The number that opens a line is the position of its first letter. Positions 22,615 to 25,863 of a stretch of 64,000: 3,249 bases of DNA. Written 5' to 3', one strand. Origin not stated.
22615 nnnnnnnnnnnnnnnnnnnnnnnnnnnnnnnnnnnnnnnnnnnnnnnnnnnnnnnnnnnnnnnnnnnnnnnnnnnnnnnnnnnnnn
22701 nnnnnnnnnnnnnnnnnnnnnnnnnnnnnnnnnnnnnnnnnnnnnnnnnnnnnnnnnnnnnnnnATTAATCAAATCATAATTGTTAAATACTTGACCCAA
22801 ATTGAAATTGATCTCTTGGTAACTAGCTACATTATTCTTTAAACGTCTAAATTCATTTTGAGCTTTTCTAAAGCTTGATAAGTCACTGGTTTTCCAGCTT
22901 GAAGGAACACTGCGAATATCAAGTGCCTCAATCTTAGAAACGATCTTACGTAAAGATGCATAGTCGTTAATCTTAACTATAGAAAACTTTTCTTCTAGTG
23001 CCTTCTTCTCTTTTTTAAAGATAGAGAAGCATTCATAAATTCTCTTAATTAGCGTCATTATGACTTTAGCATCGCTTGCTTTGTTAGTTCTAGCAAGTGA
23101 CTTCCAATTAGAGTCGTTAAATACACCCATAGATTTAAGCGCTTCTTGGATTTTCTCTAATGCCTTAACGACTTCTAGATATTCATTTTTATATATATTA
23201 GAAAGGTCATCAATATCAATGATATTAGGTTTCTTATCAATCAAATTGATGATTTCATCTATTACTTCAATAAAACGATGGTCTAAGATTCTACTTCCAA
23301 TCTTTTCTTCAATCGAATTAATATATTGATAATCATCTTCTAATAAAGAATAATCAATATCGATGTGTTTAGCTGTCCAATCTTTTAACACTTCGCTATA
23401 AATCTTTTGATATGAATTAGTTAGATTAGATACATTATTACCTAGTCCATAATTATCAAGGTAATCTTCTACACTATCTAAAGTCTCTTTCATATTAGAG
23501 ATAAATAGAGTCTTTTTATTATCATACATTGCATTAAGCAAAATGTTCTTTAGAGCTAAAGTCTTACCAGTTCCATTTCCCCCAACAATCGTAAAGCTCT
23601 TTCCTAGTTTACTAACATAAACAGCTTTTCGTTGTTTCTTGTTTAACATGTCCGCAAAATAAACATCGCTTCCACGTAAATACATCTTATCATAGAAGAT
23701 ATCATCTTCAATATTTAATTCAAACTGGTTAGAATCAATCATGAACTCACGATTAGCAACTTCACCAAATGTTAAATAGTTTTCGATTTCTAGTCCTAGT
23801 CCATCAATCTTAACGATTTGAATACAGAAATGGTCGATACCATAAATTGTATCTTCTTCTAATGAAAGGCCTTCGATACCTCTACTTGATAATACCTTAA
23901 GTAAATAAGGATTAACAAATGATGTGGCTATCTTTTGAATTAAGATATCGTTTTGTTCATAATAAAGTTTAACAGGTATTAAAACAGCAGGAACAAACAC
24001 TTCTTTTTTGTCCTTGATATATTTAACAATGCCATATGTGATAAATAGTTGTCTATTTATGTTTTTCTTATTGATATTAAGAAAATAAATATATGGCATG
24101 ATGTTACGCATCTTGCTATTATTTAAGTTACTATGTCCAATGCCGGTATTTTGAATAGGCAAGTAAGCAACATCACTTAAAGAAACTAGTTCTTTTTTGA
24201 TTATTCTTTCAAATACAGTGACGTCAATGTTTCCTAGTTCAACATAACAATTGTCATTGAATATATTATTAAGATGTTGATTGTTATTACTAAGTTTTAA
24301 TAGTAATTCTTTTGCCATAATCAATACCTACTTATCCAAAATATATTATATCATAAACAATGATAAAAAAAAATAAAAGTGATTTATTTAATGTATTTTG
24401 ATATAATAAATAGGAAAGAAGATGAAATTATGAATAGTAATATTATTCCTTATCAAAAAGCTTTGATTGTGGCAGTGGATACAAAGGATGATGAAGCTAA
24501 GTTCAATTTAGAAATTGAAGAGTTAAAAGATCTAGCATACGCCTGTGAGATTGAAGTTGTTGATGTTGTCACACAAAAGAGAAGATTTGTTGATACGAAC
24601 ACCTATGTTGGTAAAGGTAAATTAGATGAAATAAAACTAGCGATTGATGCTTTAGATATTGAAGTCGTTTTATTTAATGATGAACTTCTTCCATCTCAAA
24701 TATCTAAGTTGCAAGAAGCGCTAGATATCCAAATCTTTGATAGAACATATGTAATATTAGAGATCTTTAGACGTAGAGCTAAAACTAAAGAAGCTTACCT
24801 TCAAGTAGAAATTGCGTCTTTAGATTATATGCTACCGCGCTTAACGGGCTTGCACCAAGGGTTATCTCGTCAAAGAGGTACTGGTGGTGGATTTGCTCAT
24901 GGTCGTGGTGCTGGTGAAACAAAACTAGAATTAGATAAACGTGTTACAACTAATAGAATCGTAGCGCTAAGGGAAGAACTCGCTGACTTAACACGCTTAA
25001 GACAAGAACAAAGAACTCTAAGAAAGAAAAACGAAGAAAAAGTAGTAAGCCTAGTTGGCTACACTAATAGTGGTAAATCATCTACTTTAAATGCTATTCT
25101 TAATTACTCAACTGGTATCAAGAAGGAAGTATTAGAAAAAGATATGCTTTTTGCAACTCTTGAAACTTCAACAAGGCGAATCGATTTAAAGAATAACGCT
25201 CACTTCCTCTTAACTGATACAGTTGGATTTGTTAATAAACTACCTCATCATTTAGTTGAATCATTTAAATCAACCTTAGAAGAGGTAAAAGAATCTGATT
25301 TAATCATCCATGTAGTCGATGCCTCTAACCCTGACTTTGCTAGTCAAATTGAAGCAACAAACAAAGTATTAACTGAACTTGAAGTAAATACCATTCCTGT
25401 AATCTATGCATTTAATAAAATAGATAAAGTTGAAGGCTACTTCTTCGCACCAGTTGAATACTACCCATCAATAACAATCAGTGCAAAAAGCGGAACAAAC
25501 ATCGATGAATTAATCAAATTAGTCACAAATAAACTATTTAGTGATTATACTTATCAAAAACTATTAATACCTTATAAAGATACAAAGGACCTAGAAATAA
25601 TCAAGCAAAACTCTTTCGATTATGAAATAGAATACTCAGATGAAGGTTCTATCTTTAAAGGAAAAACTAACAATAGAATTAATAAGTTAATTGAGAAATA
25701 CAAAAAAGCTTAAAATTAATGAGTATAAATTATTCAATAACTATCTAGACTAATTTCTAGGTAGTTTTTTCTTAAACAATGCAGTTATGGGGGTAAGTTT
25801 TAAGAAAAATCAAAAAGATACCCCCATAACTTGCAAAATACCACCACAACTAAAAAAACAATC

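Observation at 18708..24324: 1421-aa DUF4011-type Upf1-like helicase plus ankyrin-repeat protein, translationally coupled and fused onto the essential cdaA (c-di-AMP synthase) operon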

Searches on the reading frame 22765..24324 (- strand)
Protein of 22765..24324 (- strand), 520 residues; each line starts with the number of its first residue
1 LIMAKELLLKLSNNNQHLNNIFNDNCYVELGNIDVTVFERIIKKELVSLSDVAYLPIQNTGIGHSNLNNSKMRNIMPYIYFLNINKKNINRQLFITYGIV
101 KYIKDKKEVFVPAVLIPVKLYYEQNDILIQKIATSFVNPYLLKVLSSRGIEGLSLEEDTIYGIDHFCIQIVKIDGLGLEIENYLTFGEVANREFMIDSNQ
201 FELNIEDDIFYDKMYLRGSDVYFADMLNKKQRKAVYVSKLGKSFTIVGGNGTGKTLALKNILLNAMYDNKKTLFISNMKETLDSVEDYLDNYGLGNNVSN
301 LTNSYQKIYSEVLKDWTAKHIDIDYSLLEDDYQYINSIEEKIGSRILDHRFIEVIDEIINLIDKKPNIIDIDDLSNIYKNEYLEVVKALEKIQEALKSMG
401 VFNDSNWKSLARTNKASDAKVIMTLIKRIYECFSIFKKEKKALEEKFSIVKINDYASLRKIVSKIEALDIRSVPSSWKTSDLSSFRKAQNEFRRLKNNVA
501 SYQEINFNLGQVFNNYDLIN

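Call 82: search_protein_representatives(protein=window:22765-24324:-)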
Query: 520 residues. Proteins with E-value up to 0.001 (for the whole library): 321; up to 1e-10: 89; up to 1e-30: 52. The best 150 are listed.
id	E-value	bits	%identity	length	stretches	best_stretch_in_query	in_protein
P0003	4.4e-242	820.7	71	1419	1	3-520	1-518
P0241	5.3e-145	500.6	48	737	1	3-519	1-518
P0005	4.4e-139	481.0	44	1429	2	3-519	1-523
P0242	4.5e-96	339.2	37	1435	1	10-505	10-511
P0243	4.4e-95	335.9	39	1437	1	9-520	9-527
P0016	1.7e-94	334.0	36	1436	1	9-516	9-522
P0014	2.4e-93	330.2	37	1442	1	2-511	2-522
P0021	2.4e-92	326.9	36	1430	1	11-513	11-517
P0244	3.6e-92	326.4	36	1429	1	10-510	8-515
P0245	4.4e-92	326.0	38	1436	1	2-518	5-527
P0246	9.4e-92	325.0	37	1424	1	9-520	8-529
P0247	1.1e-85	304.9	36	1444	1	6-518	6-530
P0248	3.7e-82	293.3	35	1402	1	7-517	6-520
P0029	9.8e-77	275.4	37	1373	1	7-519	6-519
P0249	2.2e-75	271.0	35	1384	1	3-519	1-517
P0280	1.9e-35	139.3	28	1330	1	70-517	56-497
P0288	9.6e-26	107.3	27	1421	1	10-411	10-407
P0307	8.3e-17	77.8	25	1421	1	10-472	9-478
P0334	3.0e-07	46.3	30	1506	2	227-334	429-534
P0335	4.6e-07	45.7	29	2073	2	228-411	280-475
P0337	8.1e-07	44.9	28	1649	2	228-411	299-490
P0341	2.1e-06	43.5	28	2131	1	209-452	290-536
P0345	3.3e-06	42.8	32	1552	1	228-400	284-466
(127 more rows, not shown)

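Call 83: search_protein_families(library=pfam, proteins=[P0335, P0341, P0345, P0337, P0334], max_evalue=0.00001)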
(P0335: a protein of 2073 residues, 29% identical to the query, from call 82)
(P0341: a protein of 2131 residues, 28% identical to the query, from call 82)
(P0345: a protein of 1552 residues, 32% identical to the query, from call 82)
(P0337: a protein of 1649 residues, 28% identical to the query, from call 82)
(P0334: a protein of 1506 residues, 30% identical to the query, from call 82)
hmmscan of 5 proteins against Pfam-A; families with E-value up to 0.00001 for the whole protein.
P0335 (2073 aa): 6 families
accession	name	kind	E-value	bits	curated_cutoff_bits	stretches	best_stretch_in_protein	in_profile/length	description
PF18741.7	MTES_1575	-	1.1e-37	128.5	38.2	1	1740-1837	1-96/96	REase_MTES_1575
PF13195.11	DUF4011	-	4.1e-31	108.5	22.2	1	15-173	2-158/158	Protein of unknown function (DUF4011)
PF13086.12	AAA_11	-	4.2e-21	76.3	27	2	280-407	3-127/257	AAA domain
PF13087.12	AAA_12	-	4e-17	62.9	27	1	1506-1690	16-192/195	AAA domain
PF13245.12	AAA_19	-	4.4e-08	33.8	25.1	0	283-342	1-62/134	AAA domain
PF13604.12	AAA_30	-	9.1e-08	32.5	27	0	281-340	4-65/191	AAA domain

P0341 (2131 aa): 4 families
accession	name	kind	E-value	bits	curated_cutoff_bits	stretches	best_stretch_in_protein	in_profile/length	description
PF13195.11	DUF4011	-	2e-36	125.8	22.2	1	36-200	2-158/158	Protein of unknown function (DUF4011)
PF18741.7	MTES_1575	-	4.1e-26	91.3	38.2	1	1828-1924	1-95/96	REase_MTES_1575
PF13087.12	AAA_12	-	9.9e-19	68.1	27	1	1596-1782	14-193/195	AAA domain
PF13086.12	AAA_11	-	3.7e-15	56.8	27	2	307-374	3-75/257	AAA domain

P0345 (1552 aa): 8 families
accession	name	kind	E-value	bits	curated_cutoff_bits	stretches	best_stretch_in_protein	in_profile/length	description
PF18741.7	MTES_1575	-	1.6e-35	121.5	38.2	1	1237-1334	1-96/96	REase_MTES_1575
PF13195.11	DUF4011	-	4.8e-35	121.3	22.2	1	15-170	1-158/158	Protein of unknown function (DUF4011)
PF13086.12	AAA_11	-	1.5e-17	64.7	27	2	854-972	146-254/257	AAA domain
PF13087.12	AAA_12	-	1e-12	48.5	27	1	999-1189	9-192/195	AAA domain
PF13245.12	AAA_19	-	2.2e-08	34.8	25.1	0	287-343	1-59/134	AAA domain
PF09848.15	SLFN-g3_helicase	-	4.7e-07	29.8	24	0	299-349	3-55/354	Schlafen group 3, DNA/RNA helicase domain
PF13604.12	AAA_30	-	8.8e-07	29.3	27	0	285-345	4-66/191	AAA domain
PF11784.13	DUF3320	-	4.9e-06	26.8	25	0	1401-1435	16-50/50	Protein of unknown function (DUF3320)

P0337 (1649 aa): 6 families
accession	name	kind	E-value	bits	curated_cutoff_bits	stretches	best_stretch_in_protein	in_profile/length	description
PF18741.7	MTES_1575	-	2.9e-37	127.1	38.2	1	1539-1635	1-95/96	REase_MTES_1575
PF13195.11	DUF4011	-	8.3e-32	110.8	22.2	1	22-186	1-158/158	Protein of unknown function (DUF4011)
PF13087.12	AAA_12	-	9e-17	61.7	27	1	1308-1490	17-192/195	AAA domain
PF13086.12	AAA_11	-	5.9e-14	52.9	27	2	1230-1271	211-253/257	AAA domain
PF13245.12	AAA_19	-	7.9e-08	33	25.1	0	302-360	1-61/134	AAA domain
PF13604.12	AAA_30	-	2.6e-07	31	27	0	300-360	4-66/191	AAA domain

P0334 (1506 aa): 6 families
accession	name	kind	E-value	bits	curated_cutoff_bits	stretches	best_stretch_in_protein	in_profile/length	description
PF13195.11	DUF4011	-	3e-36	125.2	22.2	1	147-317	1-158/158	Protein of unknown function (DUF4011)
PF18741.7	MTES_1575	-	1e-25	90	38.2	1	1292-1385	5-96/96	REase_MTES_1575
PF13087.12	AAA_12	-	1.9e-18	67.2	27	1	1044-1234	7-192/195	AAA domain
PF13086.12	AAA_11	-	3.1e-16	60.4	27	2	979-1022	212-254/257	AAA domain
PF13245.12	AAA_19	-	1.2e-08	35.7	25.1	0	433-492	1-62/134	AAA domain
PF13604.12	AAA_30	-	8.3e-07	29.4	27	0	434-491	7-66/191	AAA domain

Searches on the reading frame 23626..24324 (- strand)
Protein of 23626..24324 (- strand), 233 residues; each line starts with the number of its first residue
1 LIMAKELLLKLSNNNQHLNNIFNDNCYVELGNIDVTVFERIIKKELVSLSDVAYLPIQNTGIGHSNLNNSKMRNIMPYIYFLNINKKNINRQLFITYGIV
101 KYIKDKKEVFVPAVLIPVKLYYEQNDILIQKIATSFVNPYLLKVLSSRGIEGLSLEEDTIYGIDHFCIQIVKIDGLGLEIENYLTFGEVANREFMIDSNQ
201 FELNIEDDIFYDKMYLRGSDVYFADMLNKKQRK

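Call 17: search_protein_families(library=pfam, proteins=[window:23626-24324:-], max_evalue=10)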
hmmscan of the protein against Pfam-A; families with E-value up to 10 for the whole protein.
window:23626-24324:- (233 aa): 2 families
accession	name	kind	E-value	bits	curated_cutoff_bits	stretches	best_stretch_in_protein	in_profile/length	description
PF09287.15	CEP1-DNA_bind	-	0.042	13.9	24.4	1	44-106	11-69/198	CEP-1, DNA binding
PF13195.11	DUF4011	-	0.071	13.5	22.2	1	92-144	99-157/158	Protein of unknown function (DUF4011)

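Call 53: predict_structure(alignment_id=A3)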
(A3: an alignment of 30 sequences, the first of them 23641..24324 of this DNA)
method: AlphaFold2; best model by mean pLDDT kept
length: 228 residues; sequences in the alignment: 30
mean_pLDDT: 81.2   pTM: 0.76
mean pLDDT of the five models: 81.2, 80.6, 79.7, 79.3, 78.7
residues with pLDDT >= 90: 118; 70-90: 59; 50-70: 18; < 50: 33
segments of 3 or more residues with pLDDT < 50: 1-4, 193-197, 202-204, 207-217, 222-228
pLDDT, mean of each block of 10 residues (from residue 1): 54 89 89 93 95 79 78 86 77 94 94 95 91 94 92 90 94 92 91 51 50 47 47
secondary structure, 60 per line:
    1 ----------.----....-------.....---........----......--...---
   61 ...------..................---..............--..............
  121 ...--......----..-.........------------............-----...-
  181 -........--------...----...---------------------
elements in order: H16-19 E27-31 H35-42 H49-52 H70-87 E91-104 E107-123 E126-131 H139-147 H160-171 E177-179 E182-189

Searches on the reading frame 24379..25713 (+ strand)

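Call 4: search_protein_families(library=pfam, proteins=[window:24379-25713:+], max_evalue=0.01)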
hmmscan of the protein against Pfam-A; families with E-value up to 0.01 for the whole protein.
window:24379-25713:+ (444 aa): 8 families
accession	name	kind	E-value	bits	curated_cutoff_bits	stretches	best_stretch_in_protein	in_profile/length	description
PF13167.11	GTP-bdg_N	-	3.4e-27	95.3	25.4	1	45-130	3-88/89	GTP-binding GTPase N-terminal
PF16360.10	GTP-bdg_M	-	1.5e-23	83.6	29.5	1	133-215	1-79/79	GTP-binding GTPase Middle Region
PF01926.29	MMR_HSR1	-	2.1e-18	66.9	21.9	1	223-347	2-113/113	50S ribosome-binding GTPase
PF00009.33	GTP_EFTU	-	1.9e-06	28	26.5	1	223-394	6-158/188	Elongation factor Tu GTP binding domain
PF02421.24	FeoB_N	-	3e-06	27.3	27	1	223-352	3-119/156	Ferrous iron transport protein B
PF16897.10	MMR_HSR1_Xtn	-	6.2e-05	23.4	35.2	1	338-386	55-104/106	C-terminal region of MMR_HSR1 domain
PF03193.22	RsgA_GTPase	-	0.00041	20.7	30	0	209-284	95-168/174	RsgA GTPase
PF00350.29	Dynamin_N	-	0.0018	18.7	27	0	224-242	2-20/168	Dynamin family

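Call 5: search_protein_families(library=ncbifam, proteins=[window:24379-25713:+], max_evalue=0.01)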
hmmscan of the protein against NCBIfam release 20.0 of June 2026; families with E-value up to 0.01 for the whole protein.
window:24379-25713:+ (444 aa): 19 families
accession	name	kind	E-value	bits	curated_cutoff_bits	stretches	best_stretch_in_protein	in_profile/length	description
TIGR03156.1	GTP_HflX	equivalog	9.5e-122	406.3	216.75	1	27-385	1-350/351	GTPase HflX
NF008280.0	PRK11058.1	equivalog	4.2e-77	259.7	441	1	27-402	10-377/426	ribosome rescue GTPase HflX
TIGR00450.1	mnmE_trmE_thdF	equivalog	4.6e-14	52.3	252.6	1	185-393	177-370/446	tRNA uridine-5-carboxymethylaminomethyl(34) synthesis GTPase MnmE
NF000908.1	PRK00089.1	equivalog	1.9e-13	50.4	237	1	222-388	5-169/291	GTPase Era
TIGR03594.1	GTPase_EngA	equivalog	2.9e-13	49.6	306.7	1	221-383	176-343/432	ribosome biogenesis GTPase Der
TIGR03918.1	GTP_HydF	equivalog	8.5e-13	47.9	325.55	1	217-396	4-177/392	[FeFe] hydrogenase H-cluster maturation GTPase HydF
TIGR00231.1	small_GTP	domain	8.7e-11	41.9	42.5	1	220-383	3-163/164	GTP-binding protein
NF003661.0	PRK05291.1-3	equivalog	1.6e-08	34.3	380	1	191-390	190-374/448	tRNA uridine-5-carboxymethylaminomethyl(34) synthesis GTPase MnmE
NF008955.0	PRK12297.1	equivalog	7.6e-08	31.7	406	1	223-428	162-371/429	GTPase ObgE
TIGR03597.1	GTPase_YqeH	equivalog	4.4e-07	29.4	297.4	1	211-287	146-218/361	ribosome biogenesis GTPase YqeH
TIGR02729.1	Obg_CgtA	equivalog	1.2e-06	27.8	280.25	1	223-383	160-325/329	Obg family GTPase CgtA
NF002828.0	PRK03003.1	equivalog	1.3e-06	27.3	631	1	204-352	24-162/477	ribosome biogenesis GTPase Der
NF008956.1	PRK12299.1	equivalog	3.2e-06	26.4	300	1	223-385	161-324/327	GTPase ObgE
TIGR00436.1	era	equivalog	4.5e-06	26.2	116.25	1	223-385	3-162/270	GTPase Era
NF009379.0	PRK12740.1-3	equivalog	1.6e-05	23.7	513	1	216-354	4-141/674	elongation factor G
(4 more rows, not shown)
